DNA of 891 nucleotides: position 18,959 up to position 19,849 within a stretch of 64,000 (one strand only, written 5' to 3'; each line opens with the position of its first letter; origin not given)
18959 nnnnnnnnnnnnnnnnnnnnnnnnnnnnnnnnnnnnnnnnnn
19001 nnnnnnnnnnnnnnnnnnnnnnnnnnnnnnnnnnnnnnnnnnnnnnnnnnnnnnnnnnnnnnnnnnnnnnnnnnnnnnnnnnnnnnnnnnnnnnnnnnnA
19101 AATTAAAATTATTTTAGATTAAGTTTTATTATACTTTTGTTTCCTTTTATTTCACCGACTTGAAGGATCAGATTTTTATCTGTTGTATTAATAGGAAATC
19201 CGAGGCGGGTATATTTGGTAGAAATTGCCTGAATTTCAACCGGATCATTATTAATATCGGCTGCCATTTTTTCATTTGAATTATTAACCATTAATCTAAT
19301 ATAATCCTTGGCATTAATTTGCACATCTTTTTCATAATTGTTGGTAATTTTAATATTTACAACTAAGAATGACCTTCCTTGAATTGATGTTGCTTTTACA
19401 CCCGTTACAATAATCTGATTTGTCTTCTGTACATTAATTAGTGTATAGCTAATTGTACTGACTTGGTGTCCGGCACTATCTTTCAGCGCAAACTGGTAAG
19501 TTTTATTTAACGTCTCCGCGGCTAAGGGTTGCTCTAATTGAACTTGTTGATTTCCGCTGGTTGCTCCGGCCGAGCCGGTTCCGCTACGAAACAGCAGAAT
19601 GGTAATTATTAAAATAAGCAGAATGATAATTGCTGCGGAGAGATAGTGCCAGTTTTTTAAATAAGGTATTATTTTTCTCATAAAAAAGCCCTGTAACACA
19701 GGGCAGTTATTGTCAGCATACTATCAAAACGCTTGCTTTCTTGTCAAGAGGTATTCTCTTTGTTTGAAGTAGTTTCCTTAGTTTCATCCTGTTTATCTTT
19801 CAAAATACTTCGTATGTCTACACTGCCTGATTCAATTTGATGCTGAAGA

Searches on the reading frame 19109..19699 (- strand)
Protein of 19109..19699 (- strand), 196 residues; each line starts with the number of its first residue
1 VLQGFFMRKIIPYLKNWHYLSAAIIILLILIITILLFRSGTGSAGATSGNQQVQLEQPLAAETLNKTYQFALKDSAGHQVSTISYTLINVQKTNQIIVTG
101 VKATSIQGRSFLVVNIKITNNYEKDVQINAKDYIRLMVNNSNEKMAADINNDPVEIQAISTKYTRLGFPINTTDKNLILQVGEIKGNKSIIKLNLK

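Call 3: search_protein_families(library=pfam, proteins=[window:19109-19699:-], max_evalue=1)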
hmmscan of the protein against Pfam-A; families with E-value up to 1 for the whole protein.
window:19109-19699:- (196 aa): 3 families
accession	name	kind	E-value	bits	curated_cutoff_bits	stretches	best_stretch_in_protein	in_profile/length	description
PF16357.10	PepSY_TM_like_2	-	0.0087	16.5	27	1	14-72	6-67/197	Putative PepSY_TM-like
PF05568.16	ASFV_J13L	-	0.097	12.9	23.6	1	20-97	35-113/189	African swine fever virus J13L protein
PF00660.22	SRP1_TIP1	-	0.11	13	25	1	116-156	12-52/99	Seripauperin and TIP1 family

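Call 4: search_protein_families(library=ncbifam, proteins=[window:19109-19699:-], max_evalue=1)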
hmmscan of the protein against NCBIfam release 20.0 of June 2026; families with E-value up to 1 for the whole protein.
window:19109-19699:- (196 aa): 1 family
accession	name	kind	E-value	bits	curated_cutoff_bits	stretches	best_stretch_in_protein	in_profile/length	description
NF009842.0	PRK13317.1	equivalog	0.0011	18.3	234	1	65-116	20-71/277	type II pantothenate kinase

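Call 70: search_solved_structures(query=window:19109-19699:-, max_evalue=1)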
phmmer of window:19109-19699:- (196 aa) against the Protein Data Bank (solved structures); distinct sequences matched with E-value up to 1: 0.
